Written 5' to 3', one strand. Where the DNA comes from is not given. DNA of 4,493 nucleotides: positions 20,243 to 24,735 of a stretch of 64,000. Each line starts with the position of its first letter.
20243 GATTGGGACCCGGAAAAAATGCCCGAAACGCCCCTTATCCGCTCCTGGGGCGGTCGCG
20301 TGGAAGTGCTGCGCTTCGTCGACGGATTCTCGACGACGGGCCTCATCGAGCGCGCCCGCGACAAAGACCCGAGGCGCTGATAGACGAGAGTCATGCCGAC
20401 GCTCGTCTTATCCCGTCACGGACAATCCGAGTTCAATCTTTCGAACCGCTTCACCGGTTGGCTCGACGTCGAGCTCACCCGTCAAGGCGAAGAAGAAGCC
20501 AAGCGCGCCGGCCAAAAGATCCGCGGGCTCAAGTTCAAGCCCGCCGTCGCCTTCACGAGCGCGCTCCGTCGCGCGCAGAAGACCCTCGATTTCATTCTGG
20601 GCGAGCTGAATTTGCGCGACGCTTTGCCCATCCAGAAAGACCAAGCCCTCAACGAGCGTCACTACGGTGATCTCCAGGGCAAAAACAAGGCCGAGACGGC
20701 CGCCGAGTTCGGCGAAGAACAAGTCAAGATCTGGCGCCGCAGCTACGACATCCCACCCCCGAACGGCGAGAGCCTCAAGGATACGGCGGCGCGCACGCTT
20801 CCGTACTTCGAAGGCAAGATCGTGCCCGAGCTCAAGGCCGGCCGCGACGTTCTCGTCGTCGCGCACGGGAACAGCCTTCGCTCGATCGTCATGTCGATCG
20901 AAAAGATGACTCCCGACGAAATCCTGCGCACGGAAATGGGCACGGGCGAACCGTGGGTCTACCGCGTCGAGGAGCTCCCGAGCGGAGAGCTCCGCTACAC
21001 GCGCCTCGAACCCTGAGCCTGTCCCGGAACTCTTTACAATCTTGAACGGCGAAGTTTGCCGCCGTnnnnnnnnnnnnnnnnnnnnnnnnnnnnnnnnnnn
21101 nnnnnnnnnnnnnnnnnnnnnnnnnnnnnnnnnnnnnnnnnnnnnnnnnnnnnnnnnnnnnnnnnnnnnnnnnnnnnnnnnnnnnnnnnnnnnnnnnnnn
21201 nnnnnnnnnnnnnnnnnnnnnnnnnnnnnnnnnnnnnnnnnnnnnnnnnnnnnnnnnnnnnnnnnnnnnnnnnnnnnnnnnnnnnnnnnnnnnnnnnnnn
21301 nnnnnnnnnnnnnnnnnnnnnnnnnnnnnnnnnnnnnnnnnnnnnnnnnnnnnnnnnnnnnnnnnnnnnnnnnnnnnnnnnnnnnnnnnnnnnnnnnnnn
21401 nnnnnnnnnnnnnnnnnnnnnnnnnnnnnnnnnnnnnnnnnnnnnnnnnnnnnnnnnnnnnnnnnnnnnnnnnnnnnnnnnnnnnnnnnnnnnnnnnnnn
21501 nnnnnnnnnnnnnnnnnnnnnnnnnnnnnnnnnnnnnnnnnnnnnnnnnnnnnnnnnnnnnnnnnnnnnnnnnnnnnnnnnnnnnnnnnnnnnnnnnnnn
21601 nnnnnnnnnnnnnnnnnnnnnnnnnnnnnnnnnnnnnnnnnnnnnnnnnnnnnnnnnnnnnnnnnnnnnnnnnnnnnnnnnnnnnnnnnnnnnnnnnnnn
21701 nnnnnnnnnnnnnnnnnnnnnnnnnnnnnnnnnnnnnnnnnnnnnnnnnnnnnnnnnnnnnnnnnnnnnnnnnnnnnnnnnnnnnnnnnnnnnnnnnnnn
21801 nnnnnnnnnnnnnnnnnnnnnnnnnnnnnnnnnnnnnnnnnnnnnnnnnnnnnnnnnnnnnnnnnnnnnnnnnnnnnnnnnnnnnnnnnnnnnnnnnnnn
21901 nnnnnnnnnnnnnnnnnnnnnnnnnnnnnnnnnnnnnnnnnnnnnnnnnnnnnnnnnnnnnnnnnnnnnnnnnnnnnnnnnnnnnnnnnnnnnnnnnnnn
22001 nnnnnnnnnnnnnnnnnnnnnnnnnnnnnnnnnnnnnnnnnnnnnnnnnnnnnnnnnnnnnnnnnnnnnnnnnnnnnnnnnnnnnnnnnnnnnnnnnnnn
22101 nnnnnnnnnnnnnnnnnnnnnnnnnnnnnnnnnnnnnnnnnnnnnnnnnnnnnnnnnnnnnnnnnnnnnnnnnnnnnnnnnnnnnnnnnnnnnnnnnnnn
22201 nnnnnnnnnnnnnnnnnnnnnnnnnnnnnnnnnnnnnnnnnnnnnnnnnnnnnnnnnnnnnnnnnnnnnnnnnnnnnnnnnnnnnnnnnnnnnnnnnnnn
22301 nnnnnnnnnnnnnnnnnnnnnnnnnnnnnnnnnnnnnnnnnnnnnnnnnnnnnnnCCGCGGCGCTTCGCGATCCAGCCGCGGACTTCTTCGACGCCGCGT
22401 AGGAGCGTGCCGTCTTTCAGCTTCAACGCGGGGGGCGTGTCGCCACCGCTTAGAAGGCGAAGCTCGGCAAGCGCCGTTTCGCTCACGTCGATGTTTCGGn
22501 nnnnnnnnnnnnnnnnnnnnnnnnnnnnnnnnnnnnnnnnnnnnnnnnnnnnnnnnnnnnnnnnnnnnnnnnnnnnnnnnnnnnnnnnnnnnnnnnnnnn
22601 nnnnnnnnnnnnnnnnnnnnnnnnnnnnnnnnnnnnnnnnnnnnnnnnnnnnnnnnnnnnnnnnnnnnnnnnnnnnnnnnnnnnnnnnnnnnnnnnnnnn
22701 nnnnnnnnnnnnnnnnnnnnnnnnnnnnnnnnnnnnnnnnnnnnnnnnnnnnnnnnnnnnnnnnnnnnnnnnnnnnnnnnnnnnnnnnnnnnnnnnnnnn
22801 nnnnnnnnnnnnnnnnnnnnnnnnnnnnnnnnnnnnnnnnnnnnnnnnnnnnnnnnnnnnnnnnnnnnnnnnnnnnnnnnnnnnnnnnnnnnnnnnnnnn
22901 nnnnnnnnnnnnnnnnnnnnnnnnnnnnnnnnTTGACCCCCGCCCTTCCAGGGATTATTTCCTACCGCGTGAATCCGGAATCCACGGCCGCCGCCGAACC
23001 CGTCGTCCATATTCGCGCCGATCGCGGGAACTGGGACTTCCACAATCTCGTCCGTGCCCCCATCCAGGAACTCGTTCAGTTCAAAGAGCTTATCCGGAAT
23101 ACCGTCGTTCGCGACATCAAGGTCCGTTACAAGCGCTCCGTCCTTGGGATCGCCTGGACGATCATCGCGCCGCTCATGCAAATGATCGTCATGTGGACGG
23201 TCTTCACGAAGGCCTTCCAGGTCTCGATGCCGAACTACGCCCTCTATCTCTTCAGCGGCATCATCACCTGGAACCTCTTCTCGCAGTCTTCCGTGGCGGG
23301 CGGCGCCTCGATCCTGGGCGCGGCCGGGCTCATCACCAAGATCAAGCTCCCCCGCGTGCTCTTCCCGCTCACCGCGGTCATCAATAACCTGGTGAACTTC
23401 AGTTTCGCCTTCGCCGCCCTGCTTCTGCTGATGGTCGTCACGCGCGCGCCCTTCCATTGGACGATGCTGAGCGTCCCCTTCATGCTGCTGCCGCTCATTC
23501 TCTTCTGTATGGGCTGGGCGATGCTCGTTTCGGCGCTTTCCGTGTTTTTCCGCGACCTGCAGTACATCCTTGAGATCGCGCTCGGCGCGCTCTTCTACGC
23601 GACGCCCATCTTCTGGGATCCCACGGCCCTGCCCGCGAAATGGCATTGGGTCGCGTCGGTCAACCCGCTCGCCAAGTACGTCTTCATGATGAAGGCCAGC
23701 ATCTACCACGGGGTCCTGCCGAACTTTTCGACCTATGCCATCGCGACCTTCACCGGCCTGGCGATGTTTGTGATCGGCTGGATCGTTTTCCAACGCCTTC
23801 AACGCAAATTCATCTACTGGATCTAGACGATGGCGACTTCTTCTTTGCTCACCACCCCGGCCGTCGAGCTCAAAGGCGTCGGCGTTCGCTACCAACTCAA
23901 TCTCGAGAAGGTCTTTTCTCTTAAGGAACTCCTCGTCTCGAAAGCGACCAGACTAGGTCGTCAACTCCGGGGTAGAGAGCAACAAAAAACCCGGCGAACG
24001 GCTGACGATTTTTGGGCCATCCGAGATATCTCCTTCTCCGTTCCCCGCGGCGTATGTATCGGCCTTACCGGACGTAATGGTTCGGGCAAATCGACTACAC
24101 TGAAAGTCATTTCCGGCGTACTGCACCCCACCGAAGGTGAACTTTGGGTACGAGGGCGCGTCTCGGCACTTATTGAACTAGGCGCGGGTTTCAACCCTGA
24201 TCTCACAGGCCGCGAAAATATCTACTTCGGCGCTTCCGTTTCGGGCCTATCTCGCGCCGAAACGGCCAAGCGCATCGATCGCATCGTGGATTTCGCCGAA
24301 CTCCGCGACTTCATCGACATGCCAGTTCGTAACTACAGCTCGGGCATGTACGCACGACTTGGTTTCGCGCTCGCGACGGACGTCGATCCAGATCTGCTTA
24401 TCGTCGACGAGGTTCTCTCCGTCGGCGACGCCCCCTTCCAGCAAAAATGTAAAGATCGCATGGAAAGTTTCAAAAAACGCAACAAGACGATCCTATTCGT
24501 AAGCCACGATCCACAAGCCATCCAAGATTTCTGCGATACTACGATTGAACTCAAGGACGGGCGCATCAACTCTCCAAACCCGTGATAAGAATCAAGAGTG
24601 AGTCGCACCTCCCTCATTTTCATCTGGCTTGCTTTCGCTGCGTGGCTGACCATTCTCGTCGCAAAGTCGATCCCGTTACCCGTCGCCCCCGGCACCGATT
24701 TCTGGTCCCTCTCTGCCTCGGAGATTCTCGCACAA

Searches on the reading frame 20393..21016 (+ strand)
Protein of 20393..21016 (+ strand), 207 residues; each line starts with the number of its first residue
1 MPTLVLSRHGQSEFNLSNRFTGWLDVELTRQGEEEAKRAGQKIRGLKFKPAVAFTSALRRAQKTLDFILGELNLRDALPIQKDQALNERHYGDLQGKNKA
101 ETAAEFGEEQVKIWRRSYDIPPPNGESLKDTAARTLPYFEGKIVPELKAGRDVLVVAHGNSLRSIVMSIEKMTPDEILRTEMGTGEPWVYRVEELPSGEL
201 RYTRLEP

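Call 64: search_protein_families(library=pfam, proteins=[window:20393-21016:+], max_evalue=0.001)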
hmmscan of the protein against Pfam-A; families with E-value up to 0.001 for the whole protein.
window:20393-21016:+ (207 aa): 1 family
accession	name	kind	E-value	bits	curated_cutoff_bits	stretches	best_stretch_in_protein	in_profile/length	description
PF00300.27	His_Phos_1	-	3.9e-42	144.5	21.7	1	4-185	1-174/194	Histidine phosphatase superfamily (branch 1)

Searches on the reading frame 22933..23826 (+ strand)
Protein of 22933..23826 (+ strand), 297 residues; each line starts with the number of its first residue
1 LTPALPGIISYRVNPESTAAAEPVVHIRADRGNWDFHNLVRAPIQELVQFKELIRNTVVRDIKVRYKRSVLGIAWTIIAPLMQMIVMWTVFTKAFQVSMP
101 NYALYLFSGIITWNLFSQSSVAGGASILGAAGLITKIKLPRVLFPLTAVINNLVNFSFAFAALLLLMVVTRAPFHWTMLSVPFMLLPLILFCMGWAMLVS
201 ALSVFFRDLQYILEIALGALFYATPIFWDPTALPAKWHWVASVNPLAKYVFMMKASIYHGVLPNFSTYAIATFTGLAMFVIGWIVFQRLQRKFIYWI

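Call 64: search_protein_families(library=pfam, proteins=[window:22933-23826:+], max_evalue=0.001)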
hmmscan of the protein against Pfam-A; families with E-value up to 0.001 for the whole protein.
window:22933-23826:+ (297 aa): 1 family
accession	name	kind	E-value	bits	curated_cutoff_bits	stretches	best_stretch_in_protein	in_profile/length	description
PF01061.29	ABC2_membrane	-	5.4e-15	55.9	26.9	1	57-249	6-202/211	ABC-2 type transporter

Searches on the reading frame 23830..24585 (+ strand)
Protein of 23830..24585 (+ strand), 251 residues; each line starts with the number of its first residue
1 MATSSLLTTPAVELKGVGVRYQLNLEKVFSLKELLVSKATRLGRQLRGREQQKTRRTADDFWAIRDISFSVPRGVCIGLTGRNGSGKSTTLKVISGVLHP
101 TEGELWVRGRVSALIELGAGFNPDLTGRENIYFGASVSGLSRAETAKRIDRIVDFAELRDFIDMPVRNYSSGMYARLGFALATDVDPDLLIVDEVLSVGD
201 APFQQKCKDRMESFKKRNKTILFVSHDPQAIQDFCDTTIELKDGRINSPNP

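Call 64: search_protein_families(library=pfam, proteins=[window:23830-24585:+], max_evalue=0.001)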
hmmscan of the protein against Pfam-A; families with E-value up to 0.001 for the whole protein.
window:23830-24585:+ (251 aa): 3 families
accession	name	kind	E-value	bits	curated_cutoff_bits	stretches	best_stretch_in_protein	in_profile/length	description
PF00005.33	ABC_tran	-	6.8e-21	75.7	25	1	65-195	2-135/137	ABC transporter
PF13304.12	AAA_21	-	0.00027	21.5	27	0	78-108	3-39/304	AAA domain, putative AbiEii toxin, Type IV TA system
PF13555.12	AAA_29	-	0.00067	19.8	27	0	73-102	22-50/61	P-loop containing region of AAA domain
